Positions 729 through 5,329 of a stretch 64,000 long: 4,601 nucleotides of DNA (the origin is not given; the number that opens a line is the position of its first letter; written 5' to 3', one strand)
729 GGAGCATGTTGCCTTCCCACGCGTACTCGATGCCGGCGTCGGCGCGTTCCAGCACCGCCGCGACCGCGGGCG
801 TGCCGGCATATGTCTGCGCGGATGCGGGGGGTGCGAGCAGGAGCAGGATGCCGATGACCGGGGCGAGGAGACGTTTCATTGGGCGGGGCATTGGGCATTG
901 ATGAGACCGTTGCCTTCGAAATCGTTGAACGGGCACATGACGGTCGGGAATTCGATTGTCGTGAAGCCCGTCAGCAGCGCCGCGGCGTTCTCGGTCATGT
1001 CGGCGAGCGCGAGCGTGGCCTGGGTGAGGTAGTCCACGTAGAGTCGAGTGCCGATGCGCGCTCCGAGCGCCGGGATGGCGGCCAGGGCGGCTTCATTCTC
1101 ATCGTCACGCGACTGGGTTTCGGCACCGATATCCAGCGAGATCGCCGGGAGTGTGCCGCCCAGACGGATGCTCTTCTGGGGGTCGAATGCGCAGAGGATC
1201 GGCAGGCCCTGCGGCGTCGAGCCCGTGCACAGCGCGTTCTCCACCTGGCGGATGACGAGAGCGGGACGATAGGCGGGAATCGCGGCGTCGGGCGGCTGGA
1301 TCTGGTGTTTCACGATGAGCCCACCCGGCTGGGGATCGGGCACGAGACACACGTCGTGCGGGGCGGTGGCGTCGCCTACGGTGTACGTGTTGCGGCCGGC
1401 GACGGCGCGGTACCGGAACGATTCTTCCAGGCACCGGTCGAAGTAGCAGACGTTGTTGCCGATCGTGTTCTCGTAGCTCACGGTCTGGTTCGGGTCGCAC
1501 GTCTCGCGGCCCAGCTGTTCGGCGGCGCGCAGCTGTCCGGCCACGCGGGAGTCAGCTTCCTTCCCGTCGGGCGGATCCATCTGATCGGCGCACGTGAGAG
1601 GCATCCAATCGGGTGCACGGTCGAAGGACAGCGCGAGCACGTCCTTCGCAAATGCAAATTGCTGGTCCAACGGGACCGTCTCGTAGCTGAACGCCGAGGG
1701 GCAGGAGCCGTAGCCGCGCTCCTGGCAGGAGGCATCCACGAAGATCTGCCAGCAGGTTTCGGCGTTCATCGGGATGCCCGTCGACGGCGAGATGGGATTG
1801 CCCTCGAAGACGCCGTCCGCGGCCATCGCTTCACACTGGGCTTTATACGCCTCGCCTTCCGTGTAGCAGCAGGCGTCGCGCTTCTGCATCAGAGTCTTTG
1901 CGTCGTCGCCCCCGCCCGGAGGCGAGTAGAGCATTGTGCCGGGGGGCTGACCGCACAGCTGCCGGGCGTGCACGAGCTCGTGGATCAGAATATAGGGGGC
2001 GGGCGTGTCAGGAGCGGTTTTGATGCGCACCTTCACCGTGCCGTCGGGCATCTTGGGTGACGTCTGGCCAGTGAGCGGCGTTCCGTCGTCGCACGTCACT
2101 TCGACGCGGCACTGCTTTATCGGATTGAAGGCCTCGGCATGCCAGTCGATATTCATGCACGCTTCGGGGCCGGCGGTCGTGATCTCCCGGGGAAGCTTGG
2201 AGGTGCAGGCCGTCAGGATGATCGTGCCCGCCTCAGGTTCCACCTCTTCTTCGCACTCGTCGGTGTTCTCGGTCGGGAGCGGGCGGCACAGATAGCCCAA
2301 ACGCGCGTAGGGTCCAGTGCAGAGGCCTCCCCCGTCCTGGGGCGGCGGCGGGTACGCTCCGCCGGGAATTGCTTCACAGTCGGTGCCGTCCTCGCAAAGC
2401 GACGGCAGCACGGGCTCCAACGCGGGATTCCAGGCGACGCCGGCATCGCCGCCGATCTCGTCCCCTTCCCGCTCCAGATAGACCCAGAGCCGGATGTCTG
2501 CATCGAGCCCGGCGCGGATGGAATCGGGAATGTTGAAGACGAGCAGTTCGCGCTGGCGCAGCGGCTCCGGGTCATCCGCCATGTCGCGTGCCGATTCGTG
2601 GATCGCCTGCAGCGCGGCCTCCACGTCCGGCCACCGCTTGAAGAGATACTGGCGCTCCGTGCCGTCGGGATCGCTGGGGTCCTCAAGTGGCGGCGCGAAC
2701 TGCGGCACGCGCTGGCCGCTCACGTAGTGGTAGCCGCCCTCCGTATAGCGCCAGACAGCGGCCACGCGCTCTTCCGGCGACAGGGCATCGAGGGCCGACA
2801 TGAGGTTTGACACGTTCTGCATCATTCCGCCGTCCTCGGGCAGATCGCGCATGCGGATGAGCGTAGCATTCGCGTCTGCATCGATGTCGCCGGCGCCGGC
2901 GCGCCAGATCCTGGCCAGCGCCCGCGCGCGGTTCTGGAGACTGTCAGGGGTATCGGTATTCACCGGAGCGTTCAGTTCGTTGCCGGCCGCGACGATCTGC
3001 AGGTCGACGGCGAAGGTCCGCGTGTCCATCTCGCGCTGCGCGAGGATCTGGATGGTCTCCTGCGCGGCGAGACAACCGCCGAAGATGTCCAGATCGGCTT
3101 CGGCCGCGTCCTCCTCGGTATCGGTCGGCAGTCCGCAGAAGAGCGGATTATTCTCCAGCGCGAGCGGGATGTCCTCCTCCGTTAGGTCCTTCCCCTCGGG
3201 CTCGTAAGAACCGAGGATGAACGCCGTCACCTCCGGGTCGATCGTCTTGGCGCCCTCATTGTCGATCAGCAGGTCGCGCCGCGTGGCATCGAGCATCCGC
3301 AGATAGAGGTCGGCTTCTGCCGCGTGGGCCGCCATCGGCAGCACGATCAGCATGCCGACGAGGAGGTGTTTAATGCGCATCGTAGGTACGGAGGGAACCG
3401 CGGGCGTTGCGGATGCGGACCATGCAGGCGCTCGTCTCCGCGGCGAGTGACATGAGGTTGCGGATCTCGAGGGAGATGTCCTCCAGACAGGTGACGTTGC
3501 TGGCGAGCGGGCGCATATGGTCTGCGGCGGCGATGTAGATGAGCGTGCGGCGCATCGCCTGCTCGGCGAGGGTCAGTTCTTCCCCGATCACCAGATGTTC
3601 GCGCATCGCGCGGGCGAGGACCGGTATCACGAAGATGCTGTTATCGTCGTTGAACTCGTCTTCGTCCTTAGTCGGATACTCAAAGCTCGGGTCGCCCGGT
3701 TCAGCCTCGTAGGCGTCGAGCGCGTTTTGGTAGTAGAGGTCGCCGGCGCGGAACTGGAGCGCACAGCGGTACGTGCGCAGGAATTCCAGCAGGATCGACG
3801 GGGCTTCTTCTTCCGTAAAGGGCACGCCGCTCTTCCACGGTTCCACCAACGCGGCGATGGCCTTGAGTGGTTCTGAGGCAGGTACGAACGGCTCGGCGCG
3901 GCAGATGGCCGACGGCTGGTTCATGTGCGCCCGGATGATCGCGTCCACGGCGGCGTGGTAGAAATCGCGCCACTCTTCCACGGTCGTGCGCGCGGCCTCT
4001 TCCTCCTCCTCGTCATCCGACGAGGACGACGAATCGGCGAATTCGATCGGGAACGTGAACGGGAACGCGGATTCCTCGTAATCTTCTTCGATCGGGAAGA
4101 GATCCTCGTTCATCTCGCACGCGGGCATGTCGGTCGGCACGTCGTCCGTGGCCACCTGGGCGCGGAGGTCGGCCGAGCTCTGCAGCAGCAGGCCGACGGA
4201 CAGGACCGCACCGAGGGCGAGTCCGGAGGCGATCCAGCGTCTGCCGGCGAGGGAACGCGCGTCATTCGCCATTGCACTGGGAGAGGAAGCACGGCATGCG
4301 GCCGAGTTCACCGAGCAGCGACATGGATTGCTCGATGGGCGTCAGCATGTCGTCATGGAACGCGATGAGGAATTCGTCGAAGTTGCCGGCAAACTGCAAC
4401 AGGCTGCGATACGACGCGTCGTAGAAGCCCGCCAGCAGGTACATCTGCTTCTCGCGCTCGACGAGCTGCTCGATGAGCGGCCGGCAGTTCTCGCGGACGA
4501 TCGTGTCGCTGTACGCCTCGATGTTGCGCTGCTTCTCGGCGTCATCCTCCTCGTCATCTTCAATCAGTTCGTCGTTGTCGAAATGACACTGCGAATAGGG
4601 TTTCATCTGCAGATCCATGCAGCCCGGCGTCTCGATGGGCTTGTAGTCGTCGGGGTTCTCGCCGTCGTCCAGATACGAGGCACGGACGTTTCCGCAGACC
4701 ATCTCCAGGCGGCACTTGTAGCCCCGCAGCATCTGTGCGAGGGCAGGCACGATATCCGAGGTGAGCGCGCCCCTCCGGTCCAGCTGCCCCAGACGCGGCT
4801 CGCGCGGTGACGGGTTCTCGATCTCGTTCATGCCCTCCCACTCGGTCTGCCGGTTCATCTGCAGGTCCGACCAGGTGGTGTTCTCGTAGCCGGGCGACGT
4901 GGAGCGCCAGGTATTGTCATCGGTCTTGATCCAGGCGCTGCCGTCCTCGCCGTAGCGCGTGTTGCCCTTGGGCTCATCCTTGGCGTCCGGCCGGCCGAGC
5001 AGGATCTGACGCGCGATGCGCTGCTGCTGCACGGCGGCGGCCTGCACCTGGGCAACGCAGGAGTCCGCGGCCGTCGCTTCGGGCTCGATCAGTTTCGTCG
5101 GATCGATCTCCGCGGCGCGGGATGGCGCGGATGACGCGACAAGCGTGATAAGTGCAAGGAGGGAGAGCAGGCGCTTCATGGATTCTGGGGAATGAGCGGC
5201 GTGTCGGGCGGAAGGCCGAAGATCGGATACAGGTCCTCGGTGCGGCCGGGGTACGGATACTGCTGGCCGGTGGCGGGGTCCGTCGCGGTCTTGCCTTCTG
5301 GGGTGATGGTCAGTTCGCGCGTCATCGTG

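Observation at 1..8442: Operon A: five translationally coupled secreted proteins with no recognisable family - candidate undescribed extracellular or cell-surface system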

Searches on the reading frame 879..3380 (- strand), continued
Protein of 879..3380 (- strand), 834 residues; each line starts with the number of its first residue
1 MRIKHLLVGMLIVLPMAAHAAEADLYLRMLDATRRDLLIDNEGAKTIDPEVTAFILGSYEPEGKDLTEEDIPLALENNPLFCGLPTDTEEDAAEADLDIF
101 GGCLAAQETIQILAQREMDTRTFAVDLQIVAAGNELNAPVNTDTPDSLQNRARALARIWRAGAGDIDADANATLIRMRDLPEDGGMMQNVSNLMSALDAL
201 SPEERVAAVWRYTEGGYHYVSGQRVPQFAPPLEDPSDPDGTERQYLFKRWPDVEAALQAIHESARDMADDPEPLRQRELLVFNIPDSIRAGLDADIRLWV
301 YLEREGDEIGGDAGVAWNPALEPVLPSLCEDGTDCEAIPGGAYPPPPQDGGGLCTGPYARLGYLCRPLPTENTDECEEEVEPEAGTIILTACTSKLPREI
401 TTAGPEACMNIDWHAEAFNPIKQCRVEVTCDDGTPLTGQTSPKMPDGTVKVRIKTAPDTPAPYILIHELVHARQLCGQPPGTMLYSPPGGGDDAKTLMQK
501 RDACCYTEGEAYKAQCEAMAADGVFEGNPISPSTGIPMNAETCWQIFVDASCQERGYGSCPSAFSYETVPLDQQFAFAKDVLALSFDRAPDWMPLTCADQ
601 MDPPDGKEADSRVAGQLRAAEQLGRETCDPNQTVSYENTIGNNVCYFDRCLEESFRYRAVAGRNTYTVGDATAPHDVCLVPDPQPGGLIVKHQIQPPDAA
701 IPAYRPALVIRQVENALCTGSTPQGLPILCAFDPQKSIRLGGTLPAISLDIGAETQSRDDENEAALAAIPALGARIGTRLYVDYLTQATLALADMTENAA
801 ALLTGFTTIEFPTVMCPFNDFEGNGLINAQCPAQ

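Call 70: predict_structure(alignment_id=A1)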
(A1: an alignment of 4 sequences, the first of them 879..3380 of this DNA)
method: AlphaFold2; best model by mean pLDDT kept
length: 834 residues; sequences in the alignment: 4
mean_pLDDT: 38.4   pTM: 0.24
mean pLDDT of the five models: 38.4, 36.3, 35.8, 35.0, 33.1
residues with pLDDT >= 90: 0; 70-90: 42; 50-70: 163; < 50: 629
segments of 3 or more residues with pLDDT < 50: 1-177, 200-204, 209-249, 271-274, 291-293, 317-423, 431-439, 454-467, 477-500, 561-567, 593-595, 610-834
pLDDT, mean of each block of 10 residues (from residue 1): 38 32 33 33 33 36 35 33 36 33 37 38 33 25 29 33 28 46 55 53 48 44 29 26 32 58 62 51 58 55 57 52 31 30 25 27 25 26 26 23 27 35 50 40 57 43 47 50 31 44 57 72 75 79 72 56 47 74 64 51 50 42 32 26 27 25 22 21 21 25 24 25 21 21 22 27 27 26 28 28 29 24 25 24
secondary structure, 60 per line:
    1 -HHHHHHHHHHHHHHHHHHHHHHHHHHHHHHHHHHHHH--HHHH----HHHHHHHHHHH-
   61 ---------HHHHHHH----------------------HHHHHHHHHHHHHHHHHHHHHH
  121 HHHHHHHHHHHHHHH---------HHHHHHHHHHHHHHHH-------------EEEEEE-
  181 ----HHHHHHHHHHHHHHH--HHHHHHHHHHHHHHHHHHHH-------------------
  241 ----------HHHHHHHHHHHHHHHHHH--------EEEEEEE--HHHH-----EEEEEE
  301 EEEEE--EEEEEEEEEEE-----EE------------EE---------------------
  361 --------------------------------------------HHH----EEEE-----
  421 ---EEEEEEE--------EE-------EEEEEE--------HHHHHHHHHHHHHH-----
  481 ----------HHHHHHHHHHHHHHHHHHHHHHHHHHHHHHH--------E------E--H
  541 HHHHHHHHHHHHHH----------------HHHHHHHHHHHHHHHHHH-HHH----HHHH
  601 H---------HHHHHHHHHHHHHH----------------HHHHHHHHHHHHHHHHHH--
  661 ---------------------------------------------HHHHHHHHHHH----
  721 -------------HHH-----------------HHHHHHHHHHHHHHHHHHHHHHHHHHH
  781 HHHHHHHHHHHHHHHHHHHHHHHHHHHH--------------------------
elements in order (helices of 4 or more, strands of 3 or more residues): H2-38 H41-44 H49-59 H70-76 H99-135 H145-160 E174-179 H185-199 H202-221 H251-268 E277-283 H286-289 E295-305 E308-318 E412-415 E424-430 E448-453 H462-475 H491-521 H540-554 H571-588 H597-601 H611-624 H641-658 H706-716 H754-808
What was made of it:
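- Only A could be modelled; D gave pLDDT 38 (call 70), and B, C and E were not modelled.
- Tried and rejected: The AlphaFold model of D from the only four permitted sequences is unusable (pLDDT 38, call 70).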

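Call 77: search_protein_families(library=phrogs, proteins=[window:879-3380:-, L001:12502-13896:+], max_evalue=0.01)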
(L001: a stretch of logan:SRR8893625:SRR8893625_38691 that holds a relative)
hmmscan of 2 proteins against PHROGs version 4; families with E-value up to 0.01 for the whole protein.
window:879-3380:- (834 aa): 0 families

L001:12502-13896:+ (465 aa): 0 families

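Call 78: search_solved_structures(query=A6, max_evalue=10)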
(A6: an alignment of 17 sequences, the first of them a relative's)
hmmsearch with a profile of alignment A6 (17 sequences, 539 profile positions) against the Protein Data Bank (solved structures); distinct sequences matched with E-value up to 10: 3.
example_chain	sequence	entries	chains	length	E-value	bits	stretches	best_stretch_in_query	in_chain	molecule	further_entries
7unh_A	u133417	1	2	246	5.9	8.7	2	14-95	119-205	SP2 designed chlorophyll dimer protein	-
7uni_A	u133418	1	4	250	6.5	8.5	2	14-95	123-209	SP2-ZnPPaM designed chlorophyll dimer protein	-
8glt_1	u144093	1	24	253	7.6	8.3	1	12-66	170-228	C2-chlorophyll-comp_O32-15_ctermHis, polyalanine model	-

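Call 79: search_solved_structures(query=A5, max_evalue=10)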
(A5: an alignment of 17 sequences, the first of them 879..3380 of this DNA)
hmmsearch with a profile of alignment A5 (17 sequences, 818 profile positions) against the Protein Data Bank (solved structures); distinct sequences matched with E-value up to 10: 2.
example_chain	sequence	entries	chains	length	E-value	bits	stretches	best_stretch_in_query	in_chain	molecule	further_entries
7vkq_A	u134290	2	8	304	0.92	10.7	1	108-164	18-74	S-adenosylmethionine sensor upstream of mTORC1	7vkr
9snh_A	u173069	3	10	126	1.3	10.3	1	59-107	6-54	E3 ubiquitin-protein transferase MAEA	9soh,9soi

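Call 90: find_related_loci(query=A5, collection=metagenome_contigs, flank=10000)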
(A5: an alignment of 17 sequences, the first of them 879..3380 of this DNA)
Query A5 (834 aa) in metagenome_contigs; peptide patterns used: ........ (x = any residue, [..] = any of these).
41 stretches matched a pattern; 3 encode a relative of the query (tblastn E <= 1e-3); 3 distinct loci.
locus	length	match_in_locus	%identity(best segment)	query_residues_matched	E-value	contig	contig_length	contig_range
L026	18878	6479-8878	34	1-818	6e-120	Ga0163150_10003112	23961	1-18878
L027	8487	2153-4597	32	21-817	2e-87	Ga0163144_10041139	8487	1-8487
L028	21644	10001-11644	31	66-822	2e-25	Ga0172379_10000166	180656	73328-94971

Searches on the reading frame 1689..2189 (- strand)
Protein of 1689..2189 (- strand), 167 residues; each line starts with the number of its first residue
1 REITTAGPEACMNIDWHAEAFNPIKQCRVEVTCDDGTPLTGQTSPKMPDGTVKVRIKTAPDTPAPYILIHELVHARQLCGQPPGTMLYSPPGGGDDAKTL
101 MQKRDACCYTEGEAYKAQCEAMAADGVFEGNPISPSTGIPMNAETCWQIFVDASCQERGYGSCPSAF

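Call 74: search_solved_structures(query=A8, max_evalue=10, show_alignments=2)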
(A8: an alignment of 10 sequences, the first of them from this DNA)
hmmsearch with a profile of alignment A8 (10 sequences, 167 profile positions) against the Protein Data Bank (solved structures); distinct sequences matched with E-value up to 10: 1.
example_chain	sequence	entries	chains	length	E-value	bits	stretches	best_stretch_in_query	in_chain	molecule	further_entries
4jix_A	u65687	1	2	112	1.4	12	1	41-107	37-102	Projannalysin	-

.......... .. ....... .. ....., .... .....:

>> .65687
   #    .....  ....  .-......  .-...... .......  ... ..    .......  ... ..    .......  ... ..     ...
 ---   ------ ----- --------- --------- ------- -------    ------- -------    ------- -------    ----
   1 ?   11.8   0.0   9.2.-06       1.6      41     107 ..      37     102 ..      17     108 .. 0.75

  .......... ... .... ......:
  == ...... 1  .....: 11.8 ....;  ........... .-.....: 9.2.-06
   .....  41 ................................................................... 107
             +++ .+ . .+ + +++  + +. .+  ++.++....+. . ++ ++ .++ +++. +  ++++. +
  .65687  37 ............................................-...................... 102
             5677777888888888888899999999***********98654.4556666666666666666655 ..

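Call 75: search_protein_families(library=pfam, alignment_id=A8, max_evalue=1)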
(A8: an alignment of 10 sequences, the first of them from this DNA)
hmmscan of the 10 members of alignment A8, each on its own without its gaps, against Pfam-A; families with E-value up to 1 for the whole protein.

A. member 1, seq(167 aa): 0 families

B. families by the number of members that match (of 10 scanned): 3 families
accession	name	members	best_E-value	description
PF14891.12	Peptidase_M91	4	0.00071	Effector protein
PF09768.15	Peptidase_M76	2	4.1e-05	Peptidase M76 family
PF18894.6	PhageMetallopep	1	0.014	Putative phage metallopeptidase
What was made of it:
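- On Zinc metallopeptidase (gluzincin-type small HExxH peptidases): The best PDB profile hit has E = 1.4 (calls 74, 75).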

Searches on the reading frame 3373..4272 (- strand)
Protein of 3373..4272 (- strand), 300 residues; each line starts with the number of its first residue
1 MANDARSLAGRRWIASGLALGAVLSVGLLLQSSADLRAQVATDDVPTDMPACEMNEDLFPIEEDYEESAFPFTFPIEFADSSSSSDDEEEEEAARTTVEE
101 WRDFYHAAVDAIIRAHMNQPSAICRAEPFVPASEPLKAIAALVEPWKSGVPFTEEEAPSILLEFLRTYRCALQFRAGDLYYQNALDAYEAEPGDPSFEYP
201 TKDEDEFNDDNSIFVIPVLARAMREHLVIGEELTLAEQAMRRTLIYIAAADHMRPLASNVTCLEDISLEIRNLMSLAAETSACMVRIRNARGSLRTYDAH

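Call 5: search_protein_families(library=pfam, proteins=[window:3373-4272:-], max_evalue=1)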
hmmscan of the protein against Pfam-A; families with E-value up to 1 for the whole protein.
window:3373-4272:- (300 aa): 0 families

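Call 6: search_protein_families(library=ncbifam, proteins=[window:3373-4272:-], max_evalue=1)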
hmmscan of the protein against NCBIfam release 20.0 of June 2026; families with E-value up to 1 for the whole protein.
window:3373-4272:- (300 aa): 1 family
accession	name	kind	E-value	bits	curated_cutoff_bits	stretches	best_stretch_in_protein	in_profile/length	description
NF007993.0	PRK10719.1-4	equivalog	0.018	14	769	1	215-285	282-351/467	ethanolamine ammonia-lyase reactivating factor EutA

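Call 29: search_solved_structures(query=A3, max_evalue=10)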
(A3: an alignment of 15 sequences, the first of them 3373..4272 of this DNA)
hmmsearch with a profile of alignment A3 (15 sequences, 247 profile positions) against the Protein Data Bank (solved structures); distinct sequences matched with E-value up to 10: 3.
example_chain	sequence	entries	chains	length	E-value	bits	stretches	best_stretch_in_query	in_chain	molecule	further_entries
9iaq_A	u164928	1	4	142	0.87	12.2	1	27-102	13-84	HTH cro/C1-type domain-containing protein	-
5l51_A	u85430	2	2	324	1.5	11.4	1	82-127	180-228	(-)-menthone:(+)-neomenthol reductase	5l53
6gzf_A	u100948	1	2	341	1.7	11.2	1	18-129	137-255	Glutathione S-transferase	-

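Call 77: search_protein_families(library=phrogs, proteins=[window:3373-4272:-], max_evalue=0.01)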
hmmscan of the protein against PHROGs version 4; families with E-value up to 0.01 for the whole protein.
window:3373-4272:- (300 aa): 0 families

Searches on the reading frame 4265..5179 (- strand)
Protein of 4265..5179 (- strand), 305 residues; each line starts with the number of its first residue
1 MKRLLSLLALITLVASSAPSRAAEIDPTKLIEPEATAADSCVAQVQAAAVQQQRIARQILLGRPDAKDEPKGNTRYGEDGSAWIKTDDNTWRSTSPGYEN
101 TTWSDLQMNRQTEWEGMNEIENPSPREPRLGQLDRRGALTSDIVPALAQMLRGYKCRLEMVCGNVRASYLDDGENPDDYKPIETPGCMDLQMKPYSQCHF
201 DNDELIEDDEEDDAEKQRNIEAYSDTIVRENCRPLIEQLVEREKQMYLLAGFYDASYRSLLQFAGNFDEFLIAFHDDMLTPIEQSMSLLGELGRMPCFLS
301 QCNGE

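Call 5: search_protein_families(library=pfam, proteins=[window:4265-5179:-], max_evalue=1)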
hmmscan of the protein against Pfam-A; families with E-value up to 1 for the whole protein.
window:4265-5179:- (305 aa): 0 families

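Call 6: search_protein_families(library=ncbifam, proteins=[window:4265-5179:-], max_evalue=1)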
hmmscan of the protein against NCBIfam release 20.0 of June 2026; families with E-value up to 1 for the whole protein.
window:4265-5179:- (305 aa): 1 family
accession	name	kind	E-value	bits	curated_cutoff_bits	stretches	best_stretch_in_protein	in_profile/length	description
NF038029.1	LP_plasma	domain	0.0003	21.2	24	1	1-20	1-20/24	lipoprotein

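Call 28: search_solved_structures(query=A2, max_evalue=10)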
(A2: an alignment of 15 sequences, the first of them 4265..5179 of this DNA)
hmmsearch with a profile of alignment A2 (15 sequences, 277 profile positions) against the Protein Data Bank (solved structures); distinct sequences matched with E-value up to 10: 1.
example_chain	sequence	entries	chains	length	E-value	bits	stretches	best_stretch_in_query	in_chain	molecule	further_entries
5cwd_A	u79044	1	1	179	9.2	8.6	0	149-182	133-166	Designed helical repeat protein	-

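Call 77: search_protein_families(library=phrogs, proteins=[window:4265-5179:-], max_evalue=0.01)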
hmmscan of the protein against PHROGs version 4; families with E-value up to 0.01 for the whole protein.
window:4265-5179:- (305 aa): 0 families
